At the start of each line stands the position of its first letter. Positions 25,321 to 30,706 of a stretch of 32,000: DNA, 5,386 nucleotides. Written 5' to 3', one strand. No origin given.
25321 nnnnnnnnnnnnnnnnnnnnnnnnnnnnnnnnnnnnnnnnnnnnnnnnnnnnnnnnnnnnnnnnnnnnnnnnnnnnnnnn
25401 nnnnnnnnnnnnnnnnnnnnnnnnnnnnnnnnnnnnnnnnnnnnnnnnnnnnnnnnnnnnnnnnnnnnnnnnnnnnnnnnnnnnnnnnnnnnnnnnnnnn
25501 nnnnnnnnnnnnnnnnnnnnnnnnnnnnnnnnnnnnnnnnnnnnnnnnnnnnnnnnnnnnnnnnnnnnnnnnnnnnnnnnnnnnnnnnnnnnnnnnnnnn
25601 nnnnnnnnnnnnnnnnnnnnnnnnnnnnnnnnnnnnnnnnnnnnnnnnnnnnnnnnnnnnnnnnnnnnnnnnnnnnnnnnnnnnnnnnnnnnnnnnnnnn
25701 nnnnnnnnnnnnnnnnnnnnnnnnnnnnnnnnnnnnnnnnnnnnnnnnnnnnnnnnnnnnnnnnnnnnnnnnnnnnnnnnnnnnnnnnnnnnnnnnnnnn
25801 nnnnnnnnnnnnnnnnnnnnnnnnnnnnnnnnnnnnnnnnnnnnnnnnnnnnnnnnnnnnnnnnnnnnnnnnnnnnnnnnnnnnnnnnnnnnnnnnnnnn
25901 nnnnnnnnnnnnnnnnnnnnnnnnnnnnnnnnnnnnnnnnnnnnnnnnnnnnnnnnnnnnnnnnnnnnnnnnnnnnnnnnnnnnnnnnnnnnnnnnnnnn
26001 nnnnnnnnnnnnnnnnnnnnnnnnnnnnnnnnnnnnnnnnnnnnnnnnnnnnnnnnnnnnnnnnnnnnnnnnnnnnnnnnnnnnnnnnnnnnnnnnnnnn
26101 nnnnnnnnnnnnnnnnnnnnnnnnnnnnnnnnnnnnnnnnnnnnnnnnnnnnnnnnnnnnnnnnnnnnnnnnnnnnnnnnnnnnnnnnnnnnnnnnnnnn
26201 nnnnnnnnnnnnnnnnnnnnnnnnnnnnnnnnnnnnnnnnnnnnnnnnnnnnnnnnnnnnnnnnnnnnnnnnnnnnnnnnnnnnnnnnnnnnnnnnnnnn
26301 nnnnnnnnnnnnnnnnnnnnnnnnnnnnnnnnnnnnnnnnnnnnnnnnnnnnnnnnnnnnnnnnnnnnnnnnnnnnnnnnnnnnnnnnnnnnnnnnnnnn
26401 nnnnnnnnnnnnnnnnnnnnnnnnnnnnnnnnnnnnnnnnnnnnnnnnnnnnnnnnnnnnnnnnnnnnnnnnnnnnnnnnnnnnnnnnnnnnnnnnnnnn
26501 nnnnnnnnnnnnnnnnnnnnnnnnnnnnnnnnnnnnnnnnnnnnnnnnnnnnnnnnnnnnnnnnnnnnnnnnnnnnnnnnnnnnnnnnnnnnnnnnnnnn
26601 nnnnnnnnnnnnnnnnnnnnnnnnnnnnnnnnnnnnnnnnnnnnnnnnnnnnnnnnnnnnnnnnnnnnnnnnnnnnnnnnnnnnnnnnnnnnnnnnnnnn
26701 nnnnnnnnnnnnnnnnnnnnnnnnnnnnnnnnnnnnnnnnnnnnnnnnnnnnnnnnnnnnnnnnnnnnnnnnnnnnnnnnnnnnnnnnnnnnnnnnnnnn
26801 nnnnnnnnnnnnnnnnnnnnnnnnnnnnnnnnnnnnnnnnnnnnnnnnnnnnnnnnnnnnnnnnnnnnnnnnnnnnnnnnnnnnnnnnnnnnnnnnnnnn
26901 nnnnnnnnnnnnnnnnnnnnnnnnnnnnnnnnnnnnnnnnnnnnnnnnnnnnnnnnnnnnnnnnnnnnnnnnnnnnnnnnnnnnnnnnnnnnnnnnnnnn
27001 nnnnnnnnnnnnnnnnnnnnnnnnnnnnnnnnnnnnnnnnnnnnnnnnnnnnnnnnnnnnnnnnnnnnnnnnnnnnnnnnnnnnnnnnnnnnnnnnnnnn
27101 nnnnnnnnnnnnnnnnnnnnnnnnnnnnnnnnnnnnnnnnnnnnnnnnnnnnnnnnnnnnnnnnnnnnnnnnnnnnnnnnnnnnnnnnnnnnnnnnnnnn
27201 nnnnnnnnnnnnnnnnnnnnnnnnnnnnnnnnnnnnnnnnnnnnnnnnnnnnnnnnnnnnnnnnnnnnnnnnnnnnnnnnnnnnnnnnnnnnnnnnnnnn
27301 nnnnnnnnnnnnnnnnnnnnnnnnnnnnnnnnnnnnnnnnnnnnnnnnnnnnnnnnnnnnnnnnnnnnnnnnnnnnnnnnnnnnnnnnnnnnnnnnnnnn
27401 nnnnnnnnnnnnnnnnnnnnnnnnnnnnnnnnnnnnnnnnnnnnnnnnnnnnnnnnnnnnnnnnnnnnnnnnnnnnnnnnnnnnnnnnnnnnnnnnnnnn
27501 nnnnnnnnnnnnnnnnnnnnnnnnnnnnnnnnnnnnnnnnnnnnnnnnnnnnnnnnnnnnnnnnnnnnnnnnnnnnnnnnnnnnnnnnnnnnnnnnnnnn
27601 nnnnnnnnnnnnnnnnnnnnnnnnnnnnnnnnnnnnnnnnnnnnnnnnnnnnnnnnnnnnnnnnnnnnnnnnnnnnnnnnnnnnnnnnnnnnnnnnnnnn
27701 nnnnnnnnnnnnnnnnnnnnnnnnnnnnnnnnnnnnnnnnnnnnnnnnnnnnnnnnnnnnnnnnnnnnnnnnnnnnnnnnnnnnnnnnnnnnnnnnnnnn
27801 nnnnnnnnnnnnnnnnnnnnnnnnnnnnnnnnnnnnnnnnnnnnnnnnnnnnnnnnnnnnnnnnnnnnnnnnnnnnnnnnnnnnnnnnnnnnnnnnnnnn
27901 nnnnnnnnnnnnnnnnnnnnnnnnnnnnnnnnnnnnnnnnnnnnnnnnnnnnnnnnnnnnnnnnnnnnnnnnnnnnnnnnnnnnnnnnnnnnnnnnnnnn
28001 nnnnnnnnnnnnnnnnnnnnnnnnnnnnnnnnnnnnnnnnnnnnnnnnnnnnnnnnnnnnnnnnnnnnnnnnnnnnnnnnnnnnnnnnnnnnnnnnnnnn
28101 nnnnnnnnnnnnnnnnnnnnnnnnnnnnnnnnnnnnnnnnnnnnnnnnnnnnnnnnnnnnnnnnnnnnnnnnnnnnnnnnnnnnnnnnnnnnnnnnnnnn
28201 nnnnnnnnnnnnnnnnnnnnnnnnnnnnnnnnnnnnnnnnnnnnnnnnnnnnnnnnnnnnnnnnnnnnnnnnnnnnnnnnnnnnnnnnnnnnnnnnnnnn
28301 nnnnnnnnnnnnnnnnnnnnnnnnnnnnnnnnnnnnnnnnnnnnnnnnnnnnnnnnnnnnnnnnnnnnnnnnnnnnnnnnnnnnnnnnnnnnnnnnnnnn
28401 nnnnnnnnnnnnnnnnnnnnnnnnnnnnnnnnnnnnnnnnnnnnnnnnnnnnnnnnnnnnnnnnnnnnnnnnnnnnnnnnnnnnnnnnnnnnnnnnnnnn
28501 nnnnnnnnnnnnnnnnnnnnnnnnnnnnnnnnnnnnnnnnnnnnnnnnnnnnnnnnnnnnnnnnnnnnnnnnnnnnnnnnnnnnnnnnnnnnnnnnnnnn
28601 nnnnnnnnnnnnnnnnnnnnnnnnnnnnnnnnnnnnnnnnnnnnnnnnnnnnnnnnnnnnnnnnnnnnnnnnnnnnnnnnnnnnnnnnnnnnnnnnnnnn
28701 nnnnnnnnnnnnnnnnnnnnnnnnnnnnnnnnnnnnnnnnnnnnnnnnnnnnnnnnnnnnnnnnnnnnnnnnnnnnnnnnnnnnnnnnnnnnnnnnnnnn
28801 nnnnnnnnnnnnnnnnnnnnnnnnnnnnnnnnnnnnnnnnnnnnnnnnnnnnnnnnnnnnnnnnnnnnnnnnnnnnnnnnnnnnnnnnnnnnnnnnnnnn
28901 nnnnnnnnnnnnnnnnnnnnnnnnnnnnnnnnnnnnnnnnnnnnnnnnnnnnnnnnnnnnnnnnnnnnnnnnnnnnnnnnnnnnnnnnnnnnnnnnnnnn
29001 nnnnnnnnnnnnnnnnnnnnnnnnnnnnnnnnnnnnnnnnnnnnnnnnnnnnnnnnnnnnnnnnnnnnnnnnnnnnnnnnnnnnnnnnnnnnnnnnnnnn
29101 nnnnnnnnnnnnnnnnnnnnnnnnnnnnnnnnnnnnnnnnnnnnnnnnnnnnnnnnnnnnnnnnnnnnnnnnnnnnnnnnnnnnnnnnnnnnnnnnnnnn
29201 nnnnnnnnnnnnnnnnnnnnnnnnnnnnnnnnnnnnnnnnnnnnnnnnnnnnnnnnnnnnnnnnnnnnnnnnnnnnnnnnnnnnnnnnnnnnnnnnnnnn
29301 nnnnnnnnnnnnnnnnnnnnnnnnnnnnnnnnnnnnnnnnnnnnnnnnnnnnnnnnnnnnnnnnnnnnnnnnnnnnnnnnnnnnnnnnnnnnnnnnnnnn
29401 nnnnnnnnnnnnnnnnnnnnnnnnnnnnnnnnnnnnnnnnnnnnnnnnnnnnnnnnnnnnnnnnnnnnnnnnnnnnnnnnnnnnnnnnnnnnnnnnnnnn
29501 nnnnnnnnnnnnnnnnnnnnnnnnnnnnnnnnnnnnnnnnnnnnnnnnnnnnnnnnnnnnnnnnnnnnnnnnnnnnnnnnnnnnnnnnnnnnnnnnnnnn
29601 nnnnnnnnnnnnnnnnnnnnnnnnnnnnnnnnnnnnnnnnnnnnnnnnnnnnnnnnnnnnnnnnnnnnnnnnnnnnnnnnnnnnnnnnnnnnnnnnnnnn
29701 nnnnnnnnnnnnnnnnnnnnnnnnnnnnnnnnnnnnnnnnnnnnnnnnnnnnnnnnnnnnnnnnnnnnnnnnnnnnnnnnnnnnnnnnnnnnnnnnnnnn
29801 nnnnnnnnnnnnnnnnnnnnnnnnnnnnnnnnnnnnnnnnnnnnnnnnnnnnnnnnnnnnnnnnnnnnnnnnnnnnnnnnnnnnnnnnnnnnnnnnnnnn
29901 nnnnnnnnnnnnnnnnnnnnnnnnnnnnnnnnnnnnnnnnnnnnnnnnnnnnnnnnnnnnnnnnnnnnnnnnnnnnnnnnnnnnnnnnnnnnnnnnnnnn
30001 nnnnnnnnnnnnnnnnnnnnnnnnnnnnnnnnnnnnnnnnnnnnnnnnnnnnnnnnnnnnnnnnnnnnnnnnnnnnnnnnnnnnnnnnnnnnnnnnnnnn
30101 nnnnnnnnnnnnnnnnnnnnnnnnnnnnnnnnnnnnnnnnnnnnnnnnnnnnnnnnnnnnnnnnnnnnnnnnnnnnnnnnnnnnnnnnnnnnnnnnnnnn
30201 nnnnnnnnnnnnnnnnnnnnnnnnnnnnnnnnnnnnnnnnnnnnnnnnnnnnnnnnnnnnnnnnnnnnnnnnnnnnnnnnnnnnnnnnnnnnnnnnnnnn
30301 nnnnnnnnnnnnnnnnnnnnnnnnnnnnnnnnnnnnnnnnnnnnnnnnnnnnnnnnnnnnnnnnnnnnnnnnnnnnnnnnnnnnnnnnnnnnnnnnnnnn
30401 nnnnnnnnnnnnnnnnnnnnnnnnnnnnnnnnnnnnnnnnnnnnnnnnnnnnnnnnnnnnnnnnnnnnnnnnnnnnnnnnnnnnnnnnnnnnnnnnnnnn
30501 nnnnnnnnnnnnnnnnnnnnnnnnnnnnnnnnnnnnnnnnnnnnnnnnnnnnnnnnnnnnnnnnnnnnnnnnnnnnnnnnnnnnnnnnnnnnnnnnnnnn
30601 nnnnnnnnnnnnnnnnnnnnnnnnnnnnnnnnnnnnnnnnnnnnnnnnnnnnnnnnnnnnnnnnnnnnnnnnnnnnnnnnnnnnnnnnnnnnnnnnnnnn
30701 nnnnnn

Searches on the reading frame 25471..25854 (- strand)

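Call 50: search_protein_families(library=pfam, proteins=[window:25471-25854:-], max_evalue=0.001)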
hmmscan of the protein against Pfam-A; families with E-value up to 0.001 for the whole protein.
window:25471-25854:- (127 aa): 1 family
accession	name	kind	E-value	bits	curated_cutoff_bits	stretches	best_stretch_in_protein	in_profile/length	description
PF01741.23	MscL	-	9e-38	129.8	27.4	1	3-115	1-100/123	Large-conductance mechanosensitive channel, MscL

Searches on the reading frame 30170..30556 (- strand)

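Call 50: search_protein_families(library=pfam, proteins=[window:30170-30556:-], max_evalue=0.001)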
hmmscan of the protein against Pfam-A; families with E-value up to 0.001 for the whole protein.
window:30170-30556:- (128 aa): 2 families
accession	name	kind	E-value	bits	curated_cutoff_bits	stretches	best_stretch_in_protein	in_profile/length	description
PF00083.30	Sugar_tr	-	2.4e-06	27.1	22.3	1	14-103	305-390/452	Sugar (and other) transporter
PF07690.21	MFS_1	-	1.1e-05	25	33.4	1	5-100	41-122/347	Major Facilitator Superfamily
